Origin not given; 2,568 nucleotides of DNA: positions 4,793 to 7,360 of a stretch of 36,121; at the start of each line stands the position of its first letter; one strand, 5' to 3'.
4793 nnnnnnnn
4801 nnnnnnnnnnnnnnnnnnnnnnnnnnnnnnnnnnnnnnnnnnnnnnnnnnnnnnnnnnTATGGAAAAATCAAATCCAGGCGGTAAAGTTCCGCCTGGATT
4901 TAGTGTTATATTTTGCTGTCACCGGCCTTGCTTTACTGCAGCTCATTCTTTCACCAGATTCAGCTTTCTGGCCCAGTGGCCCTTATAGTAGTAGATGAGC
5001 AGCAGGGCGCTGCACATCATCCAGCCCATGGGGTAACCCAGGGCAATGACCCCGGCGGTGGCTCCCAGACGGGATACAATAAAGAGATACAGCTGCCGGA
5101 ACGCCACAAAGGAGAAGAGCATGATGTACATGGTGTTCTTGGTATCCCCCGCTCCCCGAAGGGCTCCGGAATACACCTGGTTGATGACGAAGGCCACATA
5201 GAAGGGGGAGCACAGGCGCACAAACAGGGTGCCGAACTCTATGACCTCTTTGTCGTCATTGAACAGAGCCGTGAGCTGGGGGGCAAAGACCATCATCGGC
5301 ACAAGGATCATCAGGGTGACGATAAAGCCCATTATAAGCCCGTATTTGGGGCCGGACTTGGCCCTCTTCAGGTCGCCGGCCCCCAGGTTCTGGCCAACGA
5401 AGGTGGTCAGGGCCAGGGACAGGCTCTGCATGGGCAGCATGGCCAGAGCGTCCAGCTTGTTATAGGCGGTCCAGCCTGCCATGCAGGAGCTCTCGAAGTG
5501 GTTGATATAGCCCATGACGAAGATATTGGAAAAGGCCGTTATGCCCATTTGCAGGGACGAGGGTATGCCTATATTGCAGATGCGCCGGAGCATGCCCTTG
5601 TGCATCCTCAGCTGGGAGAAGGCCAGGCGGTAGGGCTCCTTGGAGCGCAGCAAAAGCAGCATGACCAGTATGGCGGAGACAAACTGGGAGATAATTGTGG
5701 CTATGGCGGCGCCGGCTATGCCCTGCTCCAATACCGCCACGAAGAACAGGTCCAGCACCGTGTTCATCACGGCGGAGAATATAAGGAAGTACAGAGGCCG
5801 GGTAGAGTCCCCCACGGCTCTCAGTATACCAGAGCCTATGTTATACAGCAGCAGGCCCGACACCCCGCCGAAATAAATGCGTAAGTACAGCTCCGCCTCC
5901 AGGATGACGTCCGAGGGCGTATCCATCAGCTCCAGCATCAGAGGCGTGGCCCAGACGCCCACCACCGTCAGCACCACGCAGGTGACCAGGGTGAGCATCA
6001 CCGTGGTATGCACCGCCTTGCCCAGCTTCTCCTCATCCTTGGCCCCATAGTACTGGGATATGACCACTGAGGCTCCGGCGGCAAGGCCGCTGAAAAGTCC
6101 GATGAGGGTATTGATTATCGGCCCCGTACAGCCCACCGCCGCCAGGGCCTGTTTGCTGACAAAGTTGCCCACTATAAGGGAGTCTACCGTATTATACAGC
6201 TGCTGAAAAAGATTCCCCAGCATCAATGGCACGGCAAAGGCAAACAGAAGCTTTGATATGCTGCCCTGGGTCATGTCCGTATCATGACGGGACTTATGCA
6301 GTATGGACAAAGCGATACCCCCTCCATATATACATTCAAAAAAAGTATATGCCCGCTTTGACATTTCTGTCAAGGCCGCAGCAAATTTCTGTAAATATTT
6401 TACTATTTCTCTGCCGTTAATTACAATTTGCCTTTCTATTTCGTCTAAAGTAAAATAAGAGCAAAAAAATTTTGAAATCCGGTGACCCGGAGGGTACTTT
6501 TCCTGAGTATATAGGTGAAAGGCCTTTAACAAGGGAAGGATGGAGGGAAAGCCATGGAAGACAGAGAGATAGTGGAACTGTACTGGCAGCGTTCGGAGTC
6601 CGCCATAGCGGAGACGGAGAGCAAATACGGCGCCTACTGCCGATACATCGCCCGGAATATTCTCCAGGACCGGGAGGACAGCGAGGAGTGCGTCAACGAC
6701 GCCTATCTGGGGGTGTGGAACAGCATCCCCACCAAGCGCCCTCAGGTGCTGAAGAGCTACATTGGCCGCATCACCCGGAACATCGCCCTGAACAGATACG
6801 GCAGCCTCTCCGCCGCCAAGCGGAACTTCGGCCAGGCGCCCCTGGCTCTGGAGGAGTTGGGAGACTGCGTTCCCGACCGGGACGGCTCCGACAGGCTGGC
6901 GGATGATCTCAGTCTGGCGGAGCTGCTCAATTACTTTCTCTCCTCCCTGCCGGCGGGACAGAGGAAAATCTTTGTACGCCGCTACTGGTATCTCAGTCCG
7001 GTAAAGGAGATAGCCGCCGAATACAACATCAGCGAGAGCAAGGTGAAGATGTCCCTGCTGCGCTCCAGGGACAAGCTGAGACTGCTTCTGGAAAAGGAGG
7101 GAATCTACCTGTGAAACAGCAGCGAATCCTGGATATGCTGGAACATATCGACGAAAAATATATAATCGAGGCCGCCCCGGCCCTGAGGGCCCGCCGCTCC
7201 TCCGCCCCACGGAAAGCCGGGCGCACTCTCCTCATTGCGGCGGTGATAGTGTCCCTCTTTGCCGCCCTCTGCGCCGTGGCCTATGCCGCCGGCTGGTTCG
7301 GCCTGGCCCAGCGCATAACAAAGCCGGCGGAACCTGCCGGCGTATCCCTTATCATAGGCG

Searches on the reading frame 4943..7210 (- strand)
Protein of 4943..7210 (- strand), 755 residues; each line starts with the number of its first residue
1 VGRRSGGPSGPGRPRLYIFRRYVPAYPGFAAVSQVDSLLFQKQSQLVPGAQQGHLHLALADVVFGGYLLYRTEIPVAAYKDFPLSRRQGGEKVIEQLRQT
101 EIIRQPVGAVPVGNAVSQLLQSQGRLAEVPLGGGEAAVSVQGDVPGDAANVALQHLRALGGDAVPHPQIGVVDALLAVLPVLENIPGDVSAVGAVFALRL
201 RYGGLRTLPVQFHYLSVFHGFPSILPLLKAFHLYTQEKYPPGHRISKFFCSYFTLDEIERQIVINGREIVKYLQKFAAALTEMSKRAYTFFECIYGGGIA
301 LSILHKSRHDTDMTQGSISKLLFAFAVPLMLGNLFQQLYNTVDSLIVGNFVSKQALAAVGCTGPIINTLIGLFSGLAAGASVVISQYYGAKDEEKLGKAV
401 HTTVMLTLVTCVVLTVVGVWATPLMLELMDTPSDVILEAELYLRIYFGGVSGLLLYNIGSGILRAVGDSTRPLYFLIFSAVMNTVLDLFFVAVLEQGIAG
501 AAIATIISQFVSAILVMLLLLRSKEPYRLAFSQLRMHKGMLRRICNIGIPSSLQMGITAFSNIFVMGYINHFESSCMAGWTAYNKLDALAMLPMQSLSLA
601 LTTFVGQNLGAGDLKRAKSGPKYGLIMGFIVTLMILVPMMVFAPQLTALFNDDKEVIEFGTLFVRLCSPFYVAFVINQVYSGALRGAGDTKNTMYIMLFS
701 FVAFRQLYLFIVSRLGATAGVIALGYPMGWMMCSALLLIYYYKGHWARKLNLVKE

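Call 74: search_protein_families(library=pfam, proteins=[window:4943-7210:-], max_evalue=0.0001)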
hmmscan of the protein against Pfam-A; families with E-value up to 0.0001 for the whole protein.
window:4943-7210:- (755 aa): 1 family
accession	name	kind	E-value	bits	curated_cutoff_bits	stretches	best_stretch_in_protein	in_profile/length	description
PF01554.23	MatE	-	8.4e-63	211.3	24.9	2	328-487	1-159/161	MatE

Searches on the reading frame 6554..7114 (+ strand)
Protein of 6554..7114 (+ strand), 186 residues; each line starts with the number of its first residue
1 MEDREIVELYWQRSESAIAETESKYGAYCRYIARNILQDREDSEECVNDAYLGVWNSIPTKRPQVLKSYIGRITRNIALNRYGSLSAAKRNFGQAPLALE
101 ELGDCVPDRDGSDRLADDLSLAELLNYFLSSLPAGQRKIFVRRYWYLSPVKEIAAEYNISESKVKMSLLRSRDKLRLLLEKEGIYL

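Call 74: search_protein_families(library=pfam, proteins=[window:6554-7114:+], max_evalue=0.0001)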
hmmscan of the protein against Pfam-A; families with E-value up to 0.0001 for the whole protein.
window:6554-7114:+ (186 aa): 3 families
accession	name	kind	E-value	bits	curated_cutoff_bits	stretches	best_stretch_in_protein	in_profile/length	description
PF08281.18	Sigma70_r4_2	-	3.2e-09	36.8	25.7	1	128-175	7-54/54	Sigma-70, region 4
PF04545.22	Sigma70_r4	-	3.8e-09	36.4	24.1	1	129-176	2-49/50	Sigma-70, region 4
PF04542.20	Sigma70_r2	-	4.6e-08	33.2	24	1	28-82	8-65/71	Sigma-70 region 2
